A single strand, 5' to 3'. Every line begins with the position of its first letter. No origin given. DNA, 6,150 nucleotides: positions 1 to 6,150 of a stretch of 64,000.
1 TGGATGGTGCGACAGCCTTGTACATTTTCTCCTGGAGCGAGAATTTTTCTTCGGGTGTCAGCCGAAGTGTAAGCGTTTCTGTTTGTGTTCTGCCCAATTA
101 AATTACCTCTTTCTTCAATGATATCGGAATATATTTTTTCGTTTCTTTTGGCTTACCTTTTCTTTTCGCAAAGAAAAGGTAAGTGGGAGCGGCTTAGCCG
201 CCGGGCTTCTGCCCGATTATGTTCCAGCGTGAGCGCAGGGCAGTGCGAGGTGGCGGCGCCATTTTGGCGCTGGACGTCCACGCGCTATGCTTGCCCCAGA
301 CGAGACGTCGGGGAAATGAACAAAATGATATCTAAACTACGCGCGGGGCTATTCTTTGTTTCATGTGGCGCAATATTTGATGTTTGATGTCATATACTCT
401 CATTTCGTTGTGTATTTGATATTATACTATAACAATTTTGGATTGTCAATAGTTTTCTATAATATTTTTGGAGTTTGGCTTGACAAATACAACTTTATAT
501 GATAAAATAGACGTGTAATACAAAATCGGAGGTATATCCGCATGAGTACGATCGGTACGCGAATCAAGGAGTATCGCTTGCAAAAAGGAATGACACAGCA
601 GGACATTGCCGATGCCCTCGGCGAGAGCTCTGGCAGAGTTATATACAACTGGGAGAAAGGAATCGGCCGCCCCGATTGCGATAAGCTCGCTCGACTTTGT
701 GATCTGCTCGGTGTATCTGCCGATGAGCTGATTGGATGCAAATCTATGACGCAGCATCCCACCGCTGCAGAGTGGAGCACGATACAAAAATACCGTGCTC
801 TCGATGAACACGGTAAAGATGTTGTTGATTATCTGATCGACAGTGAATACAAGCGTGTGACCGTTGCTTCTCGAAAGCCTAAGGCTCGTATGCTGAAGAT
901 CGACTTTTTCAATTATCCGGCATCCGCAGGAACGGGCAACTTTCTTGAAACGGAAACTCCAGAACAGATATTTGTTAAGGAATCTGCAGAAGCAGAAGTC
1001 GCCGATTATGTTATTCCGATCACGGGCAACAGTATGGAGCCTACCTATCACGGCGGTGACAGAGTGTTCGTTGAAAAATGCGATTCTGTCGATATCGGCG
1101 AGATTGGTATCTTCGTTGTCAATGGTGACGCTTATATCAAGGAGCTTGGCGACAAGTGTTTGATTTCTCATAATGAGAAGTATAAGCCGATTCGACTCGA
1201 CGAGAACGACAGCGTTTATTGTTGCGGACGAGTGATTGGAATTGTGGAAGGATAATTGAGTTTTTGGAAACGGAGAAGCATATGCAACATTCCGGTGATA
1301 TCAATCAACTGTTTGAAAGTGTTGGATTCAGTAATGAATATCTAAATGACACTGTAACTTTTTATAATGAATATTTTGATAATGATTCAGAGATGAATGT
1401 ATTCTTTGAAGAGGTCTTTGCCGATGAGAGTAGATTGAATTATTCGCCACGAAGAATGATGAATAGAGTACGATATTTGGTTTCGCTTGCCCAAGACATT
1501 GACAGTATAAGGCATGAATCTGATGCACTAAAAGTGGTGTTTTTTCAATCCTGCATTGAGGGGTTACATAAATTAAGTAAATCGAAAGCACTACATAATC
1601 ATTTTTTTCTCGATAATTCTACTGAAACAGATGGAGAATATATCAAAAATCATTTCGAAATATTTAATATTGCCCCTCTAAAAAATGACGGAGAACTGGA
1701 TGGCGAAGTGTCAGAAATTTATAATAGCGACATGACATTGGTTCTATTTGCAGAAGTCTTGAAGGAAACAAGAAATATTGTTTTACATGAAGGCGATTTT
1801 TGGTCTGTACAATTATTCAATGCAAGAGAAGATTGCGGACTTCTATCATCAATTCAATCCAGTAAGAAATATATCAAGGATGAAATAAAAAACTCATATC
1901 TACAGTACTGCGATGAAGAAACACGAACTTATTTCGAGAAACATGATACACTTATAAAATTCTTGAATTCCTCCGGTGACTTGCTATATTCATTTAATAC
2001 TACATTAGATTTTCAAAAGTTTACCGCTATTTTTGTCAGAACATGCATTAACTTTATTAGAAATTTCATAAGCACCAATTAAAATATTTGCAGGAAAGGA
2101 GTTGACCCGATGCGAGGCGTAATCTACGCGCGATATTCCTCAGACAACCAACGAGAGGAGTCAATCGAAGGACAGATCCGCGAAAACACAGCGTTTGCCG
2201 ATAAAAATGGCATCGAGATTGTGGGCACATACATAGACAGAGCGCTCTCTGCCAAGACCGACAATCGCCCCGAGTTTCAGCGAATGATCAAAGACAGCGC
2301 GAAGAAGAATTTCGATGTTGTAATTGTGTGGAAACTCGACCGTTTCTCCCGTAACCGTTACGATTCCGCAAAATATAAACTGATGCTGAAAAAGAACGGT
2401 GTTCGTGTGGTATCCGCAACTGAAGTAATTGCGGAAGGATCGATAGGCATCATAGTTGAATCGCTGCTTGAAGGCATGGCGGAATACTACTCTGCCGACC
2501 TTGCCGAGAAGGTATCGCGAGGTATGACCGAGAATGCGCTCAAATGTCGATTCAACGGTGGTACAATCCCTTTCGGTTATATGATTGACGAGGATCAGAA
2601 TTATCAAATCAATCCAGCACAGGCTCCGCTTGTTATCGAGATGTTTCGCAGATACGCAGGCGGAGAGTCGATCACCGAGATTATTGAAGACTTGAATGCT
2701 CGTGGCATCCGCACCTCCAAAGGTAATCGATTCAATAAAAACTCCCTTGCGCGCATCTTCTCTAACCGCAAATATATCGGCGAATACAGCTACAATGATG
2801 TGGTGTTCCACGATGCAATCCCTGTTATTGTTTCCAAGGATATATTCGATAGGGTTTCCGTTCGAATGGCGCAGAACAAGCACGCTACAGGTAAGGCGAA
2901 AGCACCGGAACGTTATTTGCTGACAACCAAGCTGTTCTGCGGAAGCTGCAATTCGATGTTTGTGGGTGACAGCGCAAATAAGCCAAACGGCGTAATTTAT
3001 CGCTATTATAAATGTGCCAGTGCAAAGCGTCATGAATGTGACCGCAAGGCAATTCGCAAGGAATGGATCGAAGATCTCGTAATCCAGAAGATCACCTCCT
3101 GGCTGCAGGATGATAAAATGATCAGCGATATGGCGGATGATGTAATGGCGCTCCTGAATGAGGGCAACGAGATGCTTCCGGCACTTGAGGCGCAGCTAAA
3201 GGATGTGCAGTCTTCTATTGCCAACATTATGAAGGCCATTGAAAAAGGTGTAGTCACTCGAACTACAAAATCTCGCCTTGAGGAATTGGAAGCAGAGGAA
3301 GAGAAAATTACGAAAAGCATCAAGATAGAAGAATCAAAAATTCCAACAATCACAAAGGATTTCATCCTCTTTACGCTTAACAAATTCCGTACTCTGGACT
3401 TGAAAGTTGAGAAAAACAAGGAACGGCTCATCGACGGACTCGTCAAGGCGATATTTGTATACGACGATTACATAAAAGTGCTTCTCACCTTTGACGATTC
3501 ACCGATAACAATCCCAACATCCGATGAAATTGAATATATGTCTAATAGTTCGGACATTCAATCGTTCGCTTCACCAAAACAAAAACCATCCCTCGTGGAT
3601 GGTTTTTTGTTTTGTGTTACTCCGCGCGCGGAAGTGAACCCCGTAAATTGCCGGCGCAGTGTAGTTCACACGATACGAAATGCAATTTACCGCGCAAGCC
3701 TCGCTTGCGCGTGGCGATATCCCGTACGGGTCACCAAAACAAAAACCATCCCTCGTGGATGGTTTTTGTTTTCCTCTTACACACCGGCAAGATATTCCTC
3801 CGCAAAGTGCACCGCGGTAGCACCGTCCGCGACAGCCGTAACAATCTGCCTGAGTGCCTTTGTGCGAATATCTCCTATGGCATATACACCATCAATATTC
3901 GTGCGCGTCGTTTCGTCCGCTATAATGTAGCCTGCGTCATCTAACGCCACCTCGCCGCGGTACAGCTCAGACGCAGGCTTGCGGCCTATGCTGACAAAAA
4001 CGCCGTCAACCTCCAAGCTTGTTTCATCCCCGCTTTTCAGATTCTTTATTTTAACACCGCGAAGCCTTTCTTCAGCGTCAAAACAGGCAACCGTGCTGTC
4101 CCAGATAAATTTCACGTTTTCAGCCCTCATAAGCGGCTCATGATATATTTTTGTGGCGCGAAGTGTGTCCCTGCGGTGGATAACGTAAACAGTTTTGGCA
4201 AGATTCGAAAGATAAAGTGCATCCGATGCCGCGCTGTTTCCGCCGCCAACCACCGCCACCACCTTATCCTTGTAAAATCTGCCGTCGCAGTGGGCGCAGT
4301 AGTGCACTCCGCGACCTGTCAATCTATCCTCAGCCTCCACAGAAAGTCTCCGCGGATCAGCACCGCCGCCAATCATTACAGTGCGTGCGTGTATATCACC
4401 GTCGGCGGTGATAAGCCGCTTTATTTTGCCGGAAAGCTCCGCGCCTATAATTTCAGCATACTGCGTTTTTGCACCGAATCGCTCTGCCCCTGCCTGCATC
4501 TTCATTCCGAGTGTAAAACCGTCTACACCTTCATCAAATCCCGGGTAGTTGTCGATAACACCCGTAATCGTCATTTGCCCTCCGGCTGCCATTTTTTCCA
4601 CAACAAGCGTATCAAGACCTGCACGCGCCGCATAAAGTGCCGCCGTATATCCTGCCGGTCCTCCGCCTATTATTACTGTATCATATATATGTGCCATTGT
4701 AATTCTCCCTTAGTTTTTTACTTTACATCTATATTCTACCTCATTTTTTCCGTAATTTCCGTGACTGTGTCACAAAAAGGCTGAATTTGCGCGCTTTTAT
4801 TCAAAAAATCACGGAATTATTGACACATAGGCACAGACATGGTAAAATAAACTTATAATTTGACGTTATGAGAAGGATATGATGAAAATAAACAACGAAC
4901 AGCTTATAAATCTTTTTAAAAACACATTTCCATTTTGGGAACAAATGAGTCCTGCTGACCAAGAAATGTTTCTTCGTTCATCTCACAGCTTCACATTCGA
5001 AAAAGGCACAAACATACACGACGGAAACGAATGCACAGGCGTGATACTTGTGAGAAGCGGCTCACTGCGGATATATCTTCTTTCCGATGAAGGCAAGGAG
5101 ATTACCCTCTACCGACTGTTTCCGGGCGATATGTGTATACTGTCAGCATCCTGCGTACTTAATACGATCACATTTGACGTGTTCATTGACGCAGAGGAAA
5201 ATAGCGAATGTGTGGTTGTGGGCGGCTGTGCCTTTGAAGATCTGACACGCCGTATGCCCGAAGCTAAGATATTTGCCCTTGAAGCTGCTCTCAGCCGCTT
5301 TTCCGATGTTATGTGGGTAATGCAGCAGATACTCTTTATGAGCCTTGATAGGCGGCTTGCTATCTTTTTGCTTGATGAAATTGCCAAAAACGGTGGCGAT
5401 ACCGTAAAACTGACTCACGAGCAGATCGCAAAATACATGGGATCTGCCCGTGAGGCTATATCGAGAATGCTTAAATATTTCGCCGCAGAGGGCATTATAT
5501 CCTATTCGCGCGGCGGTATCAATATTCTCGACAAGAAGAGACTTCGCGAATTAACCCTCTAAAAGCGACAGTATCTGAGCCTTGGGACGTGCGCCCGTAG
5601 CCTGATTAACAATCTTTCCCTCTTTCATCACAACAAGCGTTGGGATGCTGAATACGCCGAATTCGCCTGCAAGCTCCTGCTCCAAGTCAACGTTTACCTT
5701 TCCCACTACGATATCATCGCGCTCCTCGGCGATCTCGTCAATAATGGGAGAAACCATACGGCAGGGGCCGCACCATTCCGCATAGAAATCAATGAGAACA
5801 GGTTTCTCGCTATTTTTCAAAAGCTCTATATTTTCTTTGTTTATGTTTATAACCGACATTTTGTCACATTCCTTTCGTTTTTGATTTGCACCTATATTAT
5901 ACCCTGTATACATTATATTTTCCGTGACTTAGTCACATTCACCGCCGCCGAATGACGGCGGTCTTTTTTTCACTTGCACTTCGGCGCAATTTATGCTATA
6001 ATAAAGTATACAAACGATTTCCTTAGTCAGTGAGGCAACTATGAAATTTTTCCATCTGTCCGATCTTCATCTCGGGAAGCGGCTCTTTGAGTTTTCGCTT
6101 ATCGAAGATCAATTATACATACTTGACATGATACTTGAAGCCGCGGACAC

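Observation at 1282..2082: AT-rich orphan gene with an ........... (HEPN/Abi2-like) motif in the SOS-type repressor operon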

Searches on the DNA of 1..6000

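Call 18: search_rna_families(source=window, start=1, end=6000, threshold=evalue, max_evalue=0.1)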
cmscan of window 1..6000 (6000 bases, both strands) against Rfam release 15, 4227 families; matches with E-value up to 0.1: 1.
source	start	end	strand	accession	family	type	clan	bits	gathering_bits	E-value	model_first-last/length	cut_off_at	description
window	3578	3770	-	RF04120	MIR5998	Gene; miRNA;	-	24.9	180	0.038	1-173/173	no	MIR5998 microRNA precursor family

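Call 86: search_rna_families(source=window, start=1, end=1300, threshold=evalue, max_evalue=1)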
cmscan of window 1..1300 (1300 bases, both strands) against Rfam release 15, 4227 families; matches with E-value up to 1: 1.
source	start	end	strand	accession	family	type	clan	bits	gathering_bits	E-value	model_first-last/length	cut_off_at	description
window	775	802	-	RF00126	ryfA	Gene; sRNA;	-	14.9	80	0.42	149-176/296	no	ryfA RNA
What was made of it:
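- On Abi_2 (AbiD/AbiF), PF07751: There is no Rfam match in 1-6000 at E <= 0.1 or in 1-1300 at E <= 1 (calls 18, 86).
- No conserved antitoxin or immunity partner is seen, and the abiF RNA motif is absent (calls 18, 86).
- Tried and rejected: An Rfam search for an abiF-like or other RNA near the gene found nothing (calls 18, 86).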
